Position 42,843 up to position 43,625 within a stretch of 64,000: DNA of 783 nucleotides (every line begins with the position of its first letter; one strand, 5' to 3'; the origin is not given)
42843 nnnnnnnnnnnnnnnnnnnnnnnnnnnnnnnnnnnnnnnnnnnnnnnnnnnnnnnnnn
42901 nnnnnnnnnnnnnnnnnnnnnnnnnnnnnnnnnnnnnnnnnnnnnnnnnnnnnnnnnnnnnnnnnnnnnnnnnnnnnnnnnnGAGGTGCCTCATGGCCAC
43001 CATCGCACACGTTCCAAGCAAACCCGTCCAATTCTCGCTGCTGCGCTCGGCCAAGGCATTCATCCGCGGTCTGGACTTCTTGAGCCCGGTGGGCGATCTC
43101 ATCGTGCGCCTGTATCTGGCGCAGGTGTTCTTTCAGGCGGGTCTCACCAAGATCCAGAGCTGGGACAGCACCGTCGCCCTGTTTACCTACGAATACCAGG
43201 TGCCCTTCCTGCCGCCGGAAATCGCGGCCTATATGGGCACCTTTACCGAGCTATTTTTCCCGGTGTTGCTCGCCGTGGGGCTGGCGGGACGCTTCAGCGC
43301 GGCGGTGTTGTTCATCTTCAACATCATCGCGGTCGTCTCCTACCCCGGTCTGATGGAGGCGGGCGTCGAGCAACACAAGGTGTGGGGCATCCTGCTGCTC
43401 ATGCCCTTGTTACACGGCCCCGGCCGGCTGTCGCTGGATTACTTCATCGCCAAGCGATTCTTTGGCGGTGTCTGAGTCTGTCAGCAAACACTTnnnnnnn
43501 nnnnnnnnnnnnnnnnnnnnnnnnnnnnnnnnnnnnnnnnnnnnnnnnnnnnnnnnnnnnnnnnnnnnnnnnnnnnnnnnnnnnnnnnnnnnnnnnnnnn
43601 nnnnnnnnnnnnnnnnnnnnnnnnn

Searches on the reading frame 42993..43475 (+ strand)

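Call 6: search_protein_families(library=pfam, proteins=[window:42993-43475:+], max_evalue=0.01)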
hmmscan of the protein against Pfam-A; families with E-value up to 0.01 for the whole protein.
window:42993-43475:+ (160 aa): 4 families
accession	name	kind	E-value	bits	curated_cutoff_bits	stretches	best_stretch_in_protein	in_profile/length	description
PF07681.17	DoxX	-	3.7e-18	66.4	23.6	1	35-115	2-81/85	DoxX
PF04173.18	DoxD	-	1.3e-05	25.6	22.7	1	83-156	72-148/167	TQO small subunit DoxD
PF07291.16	MauE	-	0.001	19.8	27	1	36-109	6-83/128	Methylamine utilisation protein MauE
PF06762.20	LMF1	-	0.0069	16.9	27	1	36-110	39-116/163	Lipase maturation factor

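Call 44: search_protein_families(library=ncbifam, proteins=[window:42993-43475:+], max_evalue=0.001)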
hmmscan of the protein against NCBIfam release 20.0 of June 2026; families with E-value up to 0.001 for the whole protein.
window:42993-43475:+ (160 aa): 1 family
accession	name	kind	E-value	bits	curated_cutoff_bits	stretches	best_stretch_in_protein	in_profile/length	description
NF050144.1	matur_HvfX_fam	equivalog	3.1e-18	66.5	80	1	34-116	3-86/165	HvfX family Cu-binding RiPP maturation protein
